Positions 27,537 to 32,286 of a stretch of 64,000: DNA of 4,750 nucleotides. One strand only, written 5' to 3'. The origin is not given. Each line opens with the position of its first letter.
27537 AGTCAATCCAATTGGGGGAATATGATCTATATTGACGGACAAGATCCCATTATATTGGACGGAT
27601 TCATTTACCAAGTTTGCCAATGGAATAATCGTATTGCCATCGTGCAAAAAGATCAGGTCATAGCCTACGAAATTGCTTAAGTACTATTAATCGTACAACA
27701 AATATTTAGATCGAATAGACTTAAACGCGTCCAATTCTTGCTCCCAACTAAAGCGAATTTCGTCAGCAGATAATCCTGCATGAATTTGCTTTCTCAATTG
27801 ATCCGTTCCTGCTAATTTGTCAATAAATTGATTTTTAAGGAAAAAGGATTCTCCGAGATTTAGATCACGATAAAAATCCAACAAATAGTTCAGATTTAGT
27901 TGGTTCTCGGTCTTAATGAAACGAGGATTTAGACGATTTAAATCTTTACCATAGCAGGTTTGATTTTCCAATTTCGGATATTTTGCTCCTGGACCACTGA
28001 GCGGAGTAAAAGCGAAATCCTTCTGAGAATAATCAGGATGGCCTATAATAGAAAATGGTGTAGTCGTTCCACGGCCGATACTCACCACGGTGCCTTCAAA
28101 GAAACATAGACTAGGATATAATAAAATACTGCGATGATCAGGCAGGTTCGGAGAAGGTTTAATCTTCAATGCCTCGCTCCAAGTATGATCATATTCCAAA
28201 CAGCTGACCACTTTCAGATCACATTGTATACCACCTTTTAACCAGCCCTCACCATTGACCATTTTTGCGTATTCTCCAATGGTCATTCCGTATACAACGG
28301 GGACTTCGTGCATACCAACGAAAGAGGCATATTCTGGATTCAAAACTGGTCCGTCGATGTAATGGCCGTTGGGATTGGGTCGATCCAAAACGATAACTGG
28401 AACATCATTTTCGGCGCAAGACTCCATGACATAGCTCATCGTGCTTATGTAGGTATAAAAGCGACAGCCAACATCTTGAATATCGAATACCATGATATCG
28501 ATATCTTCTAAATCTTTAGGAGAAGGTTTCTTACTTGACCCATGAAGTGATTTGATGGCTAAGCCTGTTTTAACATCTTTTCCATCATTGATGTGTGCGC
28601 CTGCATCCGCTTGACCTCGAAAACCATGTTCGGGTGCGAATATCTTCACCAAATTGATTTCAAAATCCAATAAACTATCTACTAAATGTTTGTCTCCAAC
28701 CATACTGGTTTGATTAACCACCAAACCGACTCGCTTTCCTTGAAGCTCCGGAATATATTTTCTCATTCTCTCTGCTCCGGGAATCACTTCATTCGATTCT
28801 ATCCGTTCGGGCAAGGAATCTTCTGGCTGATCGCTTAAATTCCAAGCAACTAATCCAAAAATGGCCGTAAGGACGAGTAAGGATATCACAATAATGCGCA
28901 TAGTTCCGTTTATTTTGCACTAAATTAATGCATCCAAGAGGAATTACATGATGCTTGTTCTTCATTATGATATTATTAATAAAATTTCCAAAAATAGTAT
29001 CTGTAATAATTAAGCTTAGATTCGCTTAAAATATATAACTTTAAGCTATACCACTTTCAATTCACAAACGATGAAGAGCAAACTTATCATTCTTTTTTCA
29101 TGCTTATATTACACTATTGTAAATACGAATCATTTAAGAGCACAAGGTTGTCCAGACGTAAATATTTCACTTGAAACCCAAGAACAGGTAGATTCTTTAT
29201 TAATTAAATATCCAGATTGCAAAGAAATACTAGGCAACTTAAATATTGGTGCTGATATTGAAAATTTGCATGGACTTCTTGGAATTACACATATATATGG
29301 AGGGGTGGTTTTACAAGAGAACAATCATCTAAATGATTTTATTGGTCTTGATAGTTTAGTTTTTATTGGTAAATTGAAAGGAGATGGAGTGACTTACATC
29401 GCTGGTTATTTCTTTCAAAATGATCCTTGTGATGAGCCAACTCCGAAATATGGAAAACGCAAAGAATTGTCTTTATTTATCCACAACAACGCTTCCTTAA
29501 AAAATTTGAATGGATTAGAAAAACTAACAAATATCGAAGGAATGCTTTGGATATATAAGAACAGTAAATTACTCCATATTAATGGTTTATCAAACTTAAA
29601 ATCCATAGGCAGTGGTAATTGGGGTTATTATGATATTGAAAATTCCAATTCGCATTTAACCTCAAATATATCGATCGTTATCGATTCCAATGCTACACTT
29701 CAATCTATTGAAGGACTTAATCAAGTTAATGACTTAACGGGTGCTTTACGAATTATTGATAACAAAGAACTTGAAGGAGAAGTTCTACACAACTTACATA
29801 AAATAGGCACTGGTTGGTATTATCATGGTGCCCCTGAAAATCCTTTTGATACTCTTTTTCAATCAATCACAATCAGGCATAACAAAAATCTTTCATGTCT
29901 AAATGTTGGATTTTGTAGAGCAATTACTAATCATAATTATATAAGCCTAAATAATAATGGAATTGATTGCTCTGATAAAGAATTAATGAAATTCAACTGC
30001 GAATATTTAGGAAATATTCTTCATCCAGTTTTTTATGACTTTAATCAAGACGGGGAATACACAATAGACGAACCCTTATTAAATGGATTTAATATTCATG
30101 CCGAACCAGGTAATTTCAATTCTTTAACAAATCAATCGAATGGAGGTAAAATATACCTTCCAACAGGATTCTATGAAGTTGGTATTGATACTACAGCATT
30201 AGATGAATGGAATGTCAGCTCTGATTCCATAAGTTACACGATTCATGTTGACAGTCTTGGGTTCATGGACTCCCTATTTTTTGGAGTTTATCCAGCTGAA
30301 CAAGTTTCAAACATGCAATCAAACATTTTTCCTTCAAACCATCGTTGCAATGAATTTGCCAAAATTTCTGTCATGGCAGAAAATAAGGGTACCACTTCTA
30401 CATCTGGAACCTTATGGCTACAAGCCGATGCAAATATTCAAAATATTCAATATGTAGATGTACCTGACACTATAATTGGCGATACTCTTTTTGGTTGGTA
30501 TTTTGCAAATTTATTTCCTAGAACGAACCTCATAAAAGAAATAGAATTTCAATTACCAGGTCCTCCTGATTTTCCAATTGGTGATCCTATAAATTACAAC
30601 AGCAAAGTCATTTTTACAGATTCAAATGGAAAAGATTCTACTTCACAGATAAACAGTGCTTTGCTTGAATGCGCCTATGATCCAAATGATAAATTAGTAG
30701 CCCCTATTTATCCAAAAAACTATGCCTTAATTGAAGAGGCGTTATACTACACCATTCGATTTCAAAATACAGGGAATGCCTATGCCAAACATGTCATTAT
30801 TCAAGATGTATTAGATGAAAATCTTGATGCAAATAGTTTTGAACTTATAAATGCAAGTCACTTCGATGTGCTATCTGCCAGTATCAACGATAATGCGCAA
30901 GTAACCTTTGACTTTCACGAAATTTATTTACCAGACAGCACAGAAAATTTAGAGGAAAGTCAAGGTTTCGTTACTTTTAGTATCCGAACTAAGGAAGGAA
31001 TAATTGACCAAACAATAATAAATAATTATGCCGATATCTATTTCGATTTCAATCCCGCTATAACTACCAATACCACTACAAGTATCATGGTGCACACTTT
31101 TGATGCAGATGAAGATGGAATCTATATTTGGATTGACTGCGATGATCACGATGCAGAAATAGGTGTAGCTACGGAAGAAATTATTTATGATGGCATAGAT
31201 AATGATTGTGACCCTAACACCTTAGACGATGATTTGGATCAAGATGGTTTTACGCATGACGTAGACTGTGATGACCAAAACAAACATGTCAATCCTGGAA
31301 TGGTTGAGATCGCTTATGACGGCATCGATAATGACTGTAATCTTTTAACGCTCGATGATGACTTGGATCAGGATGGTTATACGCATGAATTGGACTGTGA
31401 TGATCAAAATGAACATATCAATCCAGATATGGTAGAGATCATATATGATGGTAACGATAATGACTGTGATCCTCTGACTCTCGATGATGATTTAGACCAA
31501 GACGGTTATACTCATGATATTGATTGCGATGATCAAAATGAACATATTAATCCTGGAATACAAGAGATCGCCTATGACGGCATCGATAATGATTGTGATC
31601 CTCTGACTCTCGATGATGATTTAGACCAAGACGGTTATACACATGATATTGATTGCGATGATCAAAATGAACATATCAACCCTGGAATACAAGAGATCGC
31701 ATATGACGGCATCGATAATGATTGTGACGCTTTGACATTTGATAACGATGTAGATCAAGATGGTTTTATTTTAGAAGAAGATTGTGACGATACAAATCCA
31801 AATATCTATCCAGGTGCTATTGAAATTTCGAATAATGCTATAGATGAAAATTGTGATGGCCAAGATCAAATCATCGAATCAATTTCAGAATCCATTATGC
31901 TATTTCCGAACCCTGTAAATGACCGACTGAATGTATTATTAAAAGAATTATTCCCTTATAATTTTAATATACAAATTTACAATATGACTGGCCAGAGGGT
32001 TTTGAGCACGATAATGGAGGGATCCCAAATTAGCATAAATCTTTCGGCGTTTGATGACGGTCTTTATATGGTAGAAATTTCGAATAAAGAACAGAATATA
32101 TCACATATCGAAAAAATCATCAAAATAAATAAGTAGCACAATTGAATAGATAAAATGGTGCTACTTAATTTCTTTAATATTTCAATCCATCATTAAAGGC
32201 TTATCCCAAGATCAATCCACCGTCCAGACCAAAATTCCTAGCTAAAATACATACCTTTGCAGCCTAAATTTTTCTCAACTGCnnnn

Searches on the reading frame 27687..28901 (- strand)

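Call 38: search_protein_families(library=pfam, proteins=[window:27687-28901:-], max_evalue=0.001)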
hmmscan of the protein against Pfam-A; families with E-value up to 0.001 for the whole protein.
window:27687-28901:- (404 aa): 2 families
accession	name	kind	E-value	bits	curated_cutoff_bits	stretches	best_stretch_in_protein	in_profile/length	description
PF07075.17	NamZ_N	-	2.2e-77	259.5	26.9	1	58-255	1-201/203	Exo-beta-N-acetylmuramidase NamZ, N-terminal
PF20732.2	NamZ_C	-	5.1e-34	118.7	25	1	260-403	1-152/152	Exo-beta-N-acetylmuramidase NamZ, C-terminal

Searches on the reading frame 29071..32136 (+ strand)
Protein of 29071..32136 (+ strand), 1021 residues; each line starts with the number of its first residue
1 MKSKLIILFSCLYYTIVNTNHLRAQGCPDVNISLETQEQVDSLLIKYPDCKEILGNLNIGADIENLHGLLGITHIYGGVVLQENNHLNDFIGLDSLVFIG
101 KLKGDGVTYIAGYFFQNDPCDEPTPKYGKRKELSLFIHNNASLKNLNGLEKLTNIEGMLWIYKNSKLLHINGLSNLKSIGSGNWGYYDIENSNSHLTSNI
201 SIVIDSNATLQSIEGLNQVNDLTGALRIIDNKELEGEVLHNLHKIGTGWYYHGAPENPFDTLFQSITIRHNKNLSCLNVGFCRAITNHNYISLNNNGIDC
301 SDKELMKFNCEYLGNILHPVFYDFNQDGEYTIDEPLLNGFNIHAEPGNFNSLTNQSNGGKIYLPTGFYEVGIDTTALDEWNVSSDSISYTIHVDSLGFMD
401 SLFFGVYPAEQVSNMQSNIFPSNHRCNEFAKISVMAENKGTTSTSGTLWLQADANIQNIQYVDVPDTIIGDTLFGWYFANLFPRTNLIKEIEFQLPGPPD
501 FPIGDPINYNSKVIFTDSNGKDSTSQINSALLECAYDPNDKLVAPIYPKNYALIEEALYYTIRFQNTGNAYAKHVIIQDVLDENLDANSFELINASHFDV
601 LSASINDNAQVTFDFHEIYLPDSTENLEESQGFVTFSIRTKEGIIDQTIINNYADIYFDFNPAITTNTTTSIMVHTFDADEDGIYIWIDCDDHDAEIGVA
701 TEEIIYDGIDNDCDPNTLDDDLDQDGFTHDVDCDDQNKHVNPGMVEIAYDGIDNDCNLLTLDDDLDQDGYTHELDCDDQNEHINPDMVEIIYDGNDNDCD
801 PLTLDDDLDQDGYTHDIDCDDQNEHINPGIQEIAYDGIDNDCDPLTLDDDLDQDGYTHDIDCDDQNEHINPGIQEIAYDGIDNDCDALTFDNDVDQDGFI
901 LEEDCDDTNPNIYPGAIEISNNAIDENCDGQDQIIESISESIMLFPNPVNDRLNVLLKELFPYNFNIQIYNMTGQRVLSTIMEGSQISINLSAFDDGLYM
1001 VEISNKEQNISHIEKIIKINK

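Call 38: search_protein_families(library=pfam, proteins=[window:29071-32136:+], max_evalue=0.001)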
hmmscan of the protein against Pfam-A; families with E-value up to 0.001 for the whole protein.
window:29071-32136:+ (1021 aa): 4 families
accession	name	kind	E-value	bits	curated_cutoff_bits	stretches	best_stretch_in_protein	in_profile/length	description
PF11617.13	Cu-binding_MopE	-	2.9e-41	139.8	27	5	904-932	1-28/30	Putative metal-binding motif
PF24595.1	DUF7619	-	2.6e-40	138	27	1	537-670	1-131/133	Domain of unknown function (DUF7619)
PF18962.6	Por_Secre_tail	-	3e-13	50.3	27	1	944-1016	1-73/75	Secretion system C-terminal sorting domain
PF01030.30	Recep_L_domain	-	4.1e-05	24.1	21.8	0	142-183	19-59/112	Receptor L domain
